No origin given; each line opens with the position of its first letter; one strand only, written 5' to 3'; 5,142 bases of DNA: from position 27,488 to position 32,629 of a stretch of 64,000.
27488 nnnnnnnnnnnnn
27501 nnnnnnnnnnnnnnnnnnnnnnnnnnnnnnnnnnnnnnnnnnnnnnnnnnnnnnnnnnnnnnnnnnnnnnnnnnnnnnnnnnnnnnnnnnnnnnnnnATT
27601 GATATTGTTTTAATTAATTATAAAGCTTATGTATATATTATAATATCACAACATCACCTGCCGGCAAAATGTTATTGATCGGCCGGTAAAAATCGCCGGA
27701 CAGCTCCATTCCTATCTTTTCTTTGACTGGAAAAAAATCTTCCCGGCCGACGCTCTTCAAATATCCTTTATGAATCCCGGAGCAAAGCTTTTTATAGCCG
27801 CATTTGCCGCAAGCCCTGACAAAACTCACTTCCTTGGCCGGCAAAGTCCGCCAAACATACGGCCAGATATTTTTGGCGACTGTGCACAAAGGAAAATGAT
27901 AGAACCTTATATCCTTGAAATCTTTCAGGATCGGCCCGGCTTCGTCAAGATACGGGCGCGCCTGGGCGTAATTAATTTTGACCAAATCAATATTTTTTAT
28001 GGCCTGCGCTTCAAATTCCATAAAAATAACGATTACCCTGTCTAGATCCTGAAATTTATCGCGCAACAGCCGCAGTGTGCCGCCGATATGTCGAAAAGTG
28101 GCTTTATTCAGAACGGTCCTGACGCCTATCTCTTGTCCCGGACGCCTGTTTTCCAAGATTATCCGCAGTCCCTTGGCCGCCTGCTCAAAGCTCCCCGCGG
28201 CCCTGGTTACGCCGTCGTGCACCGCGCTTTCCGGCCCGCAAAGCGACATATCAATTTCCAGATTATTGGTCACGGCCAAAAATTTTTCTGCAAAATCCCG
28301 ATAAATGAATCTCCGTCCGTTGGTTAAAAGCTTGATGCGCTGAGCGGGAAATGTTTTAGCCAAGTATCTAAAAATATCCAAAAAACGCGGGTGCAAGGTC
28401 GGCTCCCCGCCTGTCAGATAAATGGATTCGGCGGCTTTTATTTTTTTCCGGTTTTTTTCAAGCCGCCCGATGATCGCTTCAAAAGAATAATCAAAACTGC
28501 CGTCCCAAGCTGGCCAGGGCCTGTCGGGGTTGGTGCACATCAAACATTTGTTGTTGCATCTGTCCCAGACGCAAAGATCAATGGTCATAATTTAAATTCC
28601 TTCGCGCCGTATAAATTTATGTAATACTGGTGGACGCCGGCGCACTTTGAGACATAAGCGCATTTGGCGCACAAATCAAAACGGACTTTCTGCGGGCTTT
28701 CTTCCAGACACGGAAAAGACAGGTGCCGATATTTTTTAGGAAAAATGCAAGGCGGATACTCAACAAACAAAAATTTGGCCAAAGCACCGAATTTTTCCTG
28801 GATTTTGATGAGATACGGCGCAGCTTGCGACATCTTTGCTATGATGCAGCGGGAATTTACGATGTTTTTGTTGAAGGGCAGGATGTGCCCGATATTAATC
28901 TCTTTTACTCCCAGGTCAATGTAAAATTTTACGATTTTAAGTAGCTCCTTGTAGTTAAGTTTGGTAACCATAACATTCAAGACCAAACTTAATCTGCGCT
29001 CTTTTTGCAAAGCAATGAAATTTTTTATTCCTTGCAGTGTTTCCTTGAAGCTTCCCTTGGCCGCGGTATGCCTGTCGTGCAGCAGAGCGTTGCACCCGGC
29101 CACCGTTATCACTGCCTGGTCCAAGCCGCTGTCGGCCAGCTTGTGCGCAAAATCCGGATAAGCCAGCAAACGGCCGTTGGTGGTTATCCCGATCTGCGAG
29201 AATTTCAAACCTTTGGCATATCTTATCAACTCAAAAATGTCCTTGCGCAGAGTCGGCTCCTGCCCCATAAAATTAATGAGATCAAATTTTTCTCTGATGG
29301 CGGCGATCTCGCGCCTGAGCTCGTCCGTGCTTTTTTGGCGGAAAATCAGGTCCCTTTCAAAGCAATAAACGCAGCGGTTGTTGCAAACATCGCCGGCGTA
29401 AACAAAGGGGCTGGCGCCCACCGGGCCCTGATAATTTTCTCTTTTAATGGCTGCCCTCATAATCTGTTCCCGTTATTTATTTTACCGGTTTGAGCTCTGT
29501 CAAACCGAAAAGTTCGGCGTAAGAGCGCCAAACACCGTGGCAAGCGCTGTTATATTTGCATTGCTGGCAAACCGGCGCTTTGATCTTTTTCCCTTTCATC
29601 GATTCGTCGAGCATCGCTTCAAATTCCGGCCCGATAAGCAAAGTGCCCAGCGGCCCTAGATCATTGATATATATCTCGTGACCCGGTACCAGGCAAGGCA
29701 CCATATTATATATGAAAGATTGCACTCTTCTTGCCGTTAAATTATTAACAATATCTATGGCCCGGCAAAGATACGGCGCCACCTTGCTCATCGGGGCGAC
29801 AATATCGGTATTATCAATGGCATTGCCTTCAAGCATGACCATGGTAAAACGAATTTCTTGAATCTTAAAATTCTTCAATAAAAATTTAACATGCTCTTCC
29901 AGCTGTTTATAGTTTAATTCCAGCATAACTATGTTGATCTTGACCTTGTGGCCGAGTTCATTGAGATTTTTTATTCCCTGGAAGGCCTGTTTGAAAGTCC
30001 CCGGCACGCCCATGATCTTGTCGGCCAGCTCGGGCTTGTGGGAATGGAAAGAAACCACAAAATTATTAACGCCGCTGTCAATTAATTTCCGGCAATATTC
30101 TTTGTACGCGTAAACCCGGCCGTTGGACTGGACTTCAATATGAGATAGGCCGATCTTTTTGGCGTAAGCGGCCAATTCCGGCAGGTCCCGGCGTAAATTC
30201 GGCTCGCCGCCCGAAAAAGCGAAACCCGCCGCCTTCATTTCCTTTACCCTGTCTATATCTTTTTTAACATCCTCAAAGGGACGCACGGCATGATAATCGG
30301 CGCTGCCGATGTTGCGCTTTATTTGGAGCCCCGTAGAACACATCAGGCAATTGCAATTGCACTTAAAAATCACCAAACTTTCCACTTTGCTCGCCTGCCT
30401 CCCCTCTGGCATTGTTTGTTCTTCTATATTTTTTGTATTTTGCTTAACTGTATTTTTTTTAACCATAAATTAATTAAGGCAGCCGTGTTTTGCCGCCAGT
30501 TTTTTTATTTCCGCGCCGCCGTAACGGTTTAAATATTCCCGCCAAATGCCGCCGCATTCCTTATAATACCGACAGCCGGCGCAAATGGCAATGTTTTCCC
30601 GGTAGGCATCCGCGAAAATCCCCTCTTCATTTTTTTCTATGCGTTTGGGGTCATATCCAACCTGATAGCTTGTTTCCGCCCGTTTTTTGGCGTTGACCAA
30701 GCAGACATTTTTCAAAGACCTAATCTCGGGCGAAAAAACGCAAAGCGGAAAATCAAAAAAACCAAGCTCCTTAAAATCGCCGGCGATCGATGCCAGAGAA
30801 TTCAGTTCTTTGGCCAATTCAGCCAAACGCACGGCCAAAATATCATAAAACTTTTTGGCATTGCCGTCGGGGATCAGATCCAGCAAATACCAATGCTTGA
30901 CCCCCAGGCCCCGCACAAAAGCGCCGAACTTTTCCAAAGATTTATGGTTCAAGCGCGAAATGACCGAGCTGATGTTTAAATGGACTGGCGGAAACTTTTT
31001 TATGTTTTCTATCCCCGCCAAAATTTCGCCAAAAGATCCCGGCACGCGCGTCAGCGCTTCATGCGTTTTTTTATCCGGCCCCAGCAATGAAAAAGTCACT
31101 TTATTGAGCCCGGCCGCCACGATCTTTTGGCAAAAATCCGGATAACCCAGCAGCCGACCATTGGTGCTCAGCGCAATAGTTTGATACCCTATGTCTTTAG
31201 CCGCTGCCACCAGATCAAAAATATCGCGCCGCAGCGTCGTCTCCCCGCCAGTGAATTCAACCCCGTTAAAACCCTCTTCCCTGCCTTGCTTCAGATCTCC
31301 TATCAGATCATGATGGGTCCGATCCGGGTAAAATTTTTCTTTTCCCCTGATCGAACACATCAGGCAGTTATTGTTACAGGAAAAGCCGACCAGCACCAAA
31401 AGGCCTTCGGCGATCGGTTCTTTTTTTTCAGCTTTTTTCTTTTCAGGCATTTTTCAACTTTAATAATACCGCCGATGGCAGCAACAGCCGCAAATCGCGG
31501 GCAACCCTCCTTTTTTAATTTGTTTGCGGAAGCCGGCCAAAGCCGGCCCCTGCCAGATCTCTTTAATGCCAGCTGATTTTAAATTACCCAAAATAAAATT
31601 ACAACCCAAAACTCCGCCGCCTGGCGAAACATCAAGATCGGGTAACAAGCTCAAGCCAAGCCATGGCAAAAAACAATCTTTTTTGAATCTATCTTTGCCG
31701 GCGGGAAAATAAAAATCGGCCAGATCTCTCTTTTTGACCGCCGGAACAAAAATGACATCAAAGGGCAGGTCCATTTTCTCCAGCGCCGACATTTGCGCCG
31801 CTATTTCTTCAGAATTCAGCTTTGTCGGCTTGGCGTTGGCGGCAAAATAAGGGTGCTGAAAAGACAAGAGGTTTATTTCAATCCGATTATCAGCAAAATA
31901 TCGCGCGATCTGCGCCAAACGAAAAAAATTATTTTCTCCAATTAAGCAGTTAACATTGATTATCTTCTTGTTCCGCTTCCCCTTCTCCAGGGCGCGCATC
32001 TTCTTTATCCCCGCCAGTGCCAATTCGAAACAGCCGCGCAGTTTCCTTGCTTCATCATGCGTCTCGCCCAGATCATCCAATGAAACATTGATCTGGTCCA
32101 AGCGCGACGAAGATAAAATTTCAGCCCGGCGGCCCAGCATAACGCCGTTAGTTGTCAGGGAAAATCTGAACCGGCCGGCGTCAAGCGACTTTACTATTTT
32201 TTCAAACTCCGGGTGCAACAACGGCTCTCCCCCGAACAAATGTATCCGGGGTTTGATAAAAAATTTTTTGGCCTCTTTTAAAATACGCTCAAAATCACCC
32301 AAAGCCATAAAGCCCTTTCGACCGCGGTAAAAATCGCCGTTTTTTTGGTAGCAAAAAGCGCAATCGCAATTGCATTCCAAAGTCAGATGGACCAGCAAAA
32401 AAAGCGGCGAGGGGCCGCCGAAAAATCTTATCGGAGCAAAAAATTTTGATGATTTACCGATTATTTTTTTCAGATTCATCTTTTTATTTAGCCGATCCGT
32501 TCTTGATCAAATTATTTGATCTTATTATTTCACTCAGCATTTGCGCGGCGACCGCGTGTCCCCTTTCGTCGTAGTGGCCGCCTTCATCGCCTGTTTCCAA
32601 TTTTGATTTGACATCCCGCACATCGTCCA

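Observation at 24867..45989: Tandem array of eleven paralogous twitch/SPASM-like radical SAM genes in about 21 kb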

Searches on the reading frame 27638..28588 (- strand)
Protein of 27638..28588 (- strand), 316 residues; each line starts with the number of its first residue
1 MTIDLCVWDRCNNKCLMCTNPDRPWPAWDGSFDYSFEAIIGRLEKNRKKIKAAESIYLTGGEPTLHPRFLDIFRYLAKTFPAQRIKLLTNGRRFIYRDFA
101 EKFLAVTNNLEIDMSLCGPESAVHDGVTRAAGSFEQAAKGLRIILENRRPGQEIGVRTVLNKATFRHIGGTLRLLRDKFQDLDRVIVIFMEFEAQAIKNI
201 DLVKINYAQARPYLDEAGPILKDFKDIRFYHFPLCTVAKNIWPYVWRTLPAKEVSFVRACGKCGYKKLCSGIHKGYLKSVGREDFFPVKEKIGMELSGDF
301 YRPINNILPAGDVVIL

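Call 5: search_protein_families(library=pfam, proteins=[window:27638-28588:-], max_evalue=0.01)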
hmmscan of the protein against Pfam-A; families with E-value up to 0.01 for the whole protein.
window:27638-28588:- (316 aa): 2 families
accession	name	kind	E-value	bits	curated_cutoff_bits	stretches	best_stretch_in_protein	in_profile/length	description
PF04055.27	Radical_SAM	-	2.2e-15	57.6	29.5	1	8-174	4-165/166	Radical SAM superfamily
PF13353.11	Fer4_12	-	0.0075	17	22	0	10-93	14-93/137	4Fe-4S single cluster domain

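Call 7: search_protein_families(library=ncbifam, proteins=[window:27638-28588:-], max_evalue=0.001)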
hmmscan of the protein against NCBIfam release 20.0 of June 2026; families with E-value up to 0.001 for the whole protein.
window:27638-28588:- (316 aa): 31 families (the best 25 are shown)
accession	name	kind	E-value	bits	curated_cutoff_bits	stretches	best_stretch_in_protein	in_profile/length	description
TIGR03977.1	rSAM_pair_HxsC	equivalog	3.2e-45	154.3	267.9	1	5-273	29-289/292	His-Xaa-Ser system radical SAM maturase HxsC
NF038332.1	rSAM_rare_HxsC4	exception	3.6e-28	98.7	500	1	9-208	22-212/335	radical SAM protein HxsC4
NF050035.1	rSAM_WgK_link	exception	1.8e-09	37.1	650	1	2-149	10-148/367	radical SAM/SPASM peptide maturase WgkB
TIGR02666.1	moaA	equivalog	2.4e-09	36.6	284.05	1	5-148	14-154/336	GTP 3',8-cyclase MoaA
TIGR04317.1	W_rSAM_matur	equivalog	4.5e-09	35.9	380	1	8-177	11-173/349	tungsten cofactor oxidoreductase radical SAM maturase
TIGR04051.1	rSAM_NirJ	equivalog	4.8e-09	35.7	515.45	1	10-192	11-178/354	heme d1 biosynthesis radical SAM protein NirJ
TIGR04251.1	SCM_rSAM_ScmF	equivalog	9.5e-09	35.1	400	1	52-148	53-145/353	SynChlorMet cassette radical SAM/SPASM protein ScmF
NF049973.1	radical_Rv1681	equivalog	1.3e-08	34.2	380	1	51-146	117-208/326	Rv1681 family radical SAM protein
TIGR04546.1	rSAM_ahbC_deAc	equivalog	1.4e-08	34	650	1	9-198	47-221/390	12,18-didecarboxysiroheme deacetylase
TIGR04054.1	rSAM_NirJ1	equivalog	2.8e-08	32.8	650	1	54-198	84-218/387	putative heme d1 biosynthesis radical SAM protein NirJ1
TIGR04545.1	rSAM_ahbD_hemeb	equivalog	3.6e-08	33.2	500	1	56-174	50-161/339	heme b synthase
NF033640.1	N_Twi_rSAM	subfamily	7.4e-08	31.9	170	1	4-190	114-310/398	twitch domain-containing radical SAM protein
TIGR02495.1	NrdG2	equivalog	1.6e-07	30.8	131.15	1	11-159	26-162/193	anaerobic ribonucleoside-triphosphate reductase activating protein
TIGR04466.1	rSAM_BlsE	equivalog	1.7e-07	31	400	1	7-143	9-133/327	cytosylglucuronate decarboxylase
TIGR03962.1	mycofact_rSAM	equivalog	1.8e-07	30.6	265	1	56-165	61-163/339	mycofactocin radical SAM maturase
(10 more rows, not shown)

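Call 60: search_protein_families(library=padloc, proteins=[window:27638-28588:-], max_evalue=0.001)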
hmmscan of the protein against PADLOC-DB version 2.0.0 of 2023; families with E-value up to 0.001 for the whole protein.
window:27638-28588:- (316 aa): 2 families
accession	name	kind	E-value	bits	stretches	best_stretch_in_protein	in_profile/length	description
PDLC02903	pVip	-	1.7e-09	35.5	1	3-166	2-151/257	Viperins not associated with kinases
PDLC02904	pVip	-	6.3e-06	23.9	1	3-163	5-152/262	Viperins associated with kinases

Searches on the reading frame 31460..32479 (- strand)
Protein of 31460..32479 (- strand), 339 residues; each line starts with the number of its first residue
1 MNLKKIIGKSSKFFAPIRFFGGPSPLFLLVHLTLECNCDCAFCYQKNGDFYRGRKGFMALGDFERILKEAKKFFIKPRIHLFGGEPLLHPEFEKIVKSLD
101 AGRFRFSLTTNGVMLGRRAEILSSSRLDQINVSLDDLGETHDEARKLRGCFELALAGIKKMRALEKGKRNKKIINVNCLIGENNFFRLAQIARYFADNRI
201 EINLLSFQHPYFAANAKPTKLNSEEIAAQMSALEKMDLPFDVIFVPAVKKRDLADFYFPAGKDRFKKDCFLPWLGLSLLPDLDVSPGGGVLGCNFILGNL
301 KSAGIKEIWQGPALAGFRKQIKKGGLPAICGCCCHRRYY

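Call 5: search_protein_families(library=pfam, proteins=[window:31460-32479:-], max_evalue=0.01)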
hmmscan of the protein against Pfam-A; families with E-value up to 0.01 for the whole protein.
window:31460-32479:- (339 aa): 3 families
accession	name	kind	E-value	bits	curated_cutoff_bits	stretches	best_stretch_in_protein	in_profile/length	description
PF04055.27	Radical_SAM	-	7.5e-21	75.4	29.5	1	33-183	4-155/166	Radical SAM superfamily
PF13186.11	SPASM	-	3e-07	31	21.5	1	282-333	8-66/67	Iron-sulfur cluster-binding domain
PF13353.11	Fer4_12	-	0.0005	20.8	22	1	32-135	11-114/137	4Fe-4S single cluster domain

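Call 7: search_protein_families(library=ncbifam, proteins=[window:31460-32479:-], max_evalue=0.001)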
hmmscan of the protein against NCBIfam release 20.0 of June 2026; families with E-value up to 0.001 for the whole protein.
window:31460-32479:- (339 aa): 63 families (the best 25 are shown)
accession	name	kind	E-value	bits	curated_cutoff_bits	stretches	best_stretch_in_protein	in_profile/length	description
TIGR04317.1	W_rSAM_matur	equivalog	3.7e-25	88.8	380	1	28-210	6-186/349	tungsten cofactor oxidoreductase radical SAM maturase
TIGR02666.1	moaA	equivalog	2.7e-24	85.8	284.05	1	30-230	14-216/336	GTP 3',8-cyclase MoaA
TIGR02668.1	moaA_archaeal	equivalog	6.1e-23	81.2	325.25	1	30-226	14-206/303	GTP 3',8-cyclase MoaA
NF001199.0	PRK00164.2-1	equivalog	5.2e-22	78.4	231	1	29-208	15-188/308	GTP 3',8-cyclase MoaA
TIGR04466.1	rSAM_BlsE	equivalog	4.9e-20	72.2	400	1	27-202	4-169/327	cytosylglucuronate decarboxylase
NF050035.1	rSAM_WgK_link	exception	2.3e-19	69.6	650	1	24-162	7-144/367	radical SAM/SPASM peptide maturase WgkB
TIGR04051.1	rSAM_NirJ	equivalog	8.1e-19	67.8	515.45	1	31-243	7-206/354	heme d1 biosynthesis radical SAM protein NirJ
TIGR04054.1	rSAM_NirJ1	equivalog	6.8e-17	61.2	650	1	31-228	41-226/387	putative heme d1 biosynthesis radical SAM protein NirJ1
NF038283.1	viperin_w_prok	equivalog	7.8e-17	61.3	180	1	31-143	7-123/281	viperin family antiviral radical SAM protein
TIGR04251.1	SCM_rSAM_ScmF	equivalog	8e-17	61.6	400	1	30-176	8-154/353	SynChlorMet cassette radical SAM/SPASM protein ScmF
TIGR04311.1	rSAM_Geo_metal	subfamily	6.6e-16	58.3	400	1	25-221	2-200/423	radical SAM/SPASM family putative metalloenzyme maturase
TIGR04347.1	pseudo_SAM_Halo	equivalog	1.4e-15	57.5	525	1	30-163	42-173/390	TIGR04347 family pseudo-SAM/SPASM protein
NF033640.1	N_Twi_rSAM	subfamily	2.7e-15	56.4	170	1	77-223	174-327/398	twitch domain-containing radical SAM protein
TIGR03470.1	HpnH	equivalog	3.6e-15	55.8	225.05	1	25-227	27-219/318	adenosyl-hopene transferase HpnH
NF047865.1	rSAM_PapB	equivalog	3.8e-15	56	340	1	30-166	7-154/330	PapB family radical SAM/SPASM ranthipeptide maturase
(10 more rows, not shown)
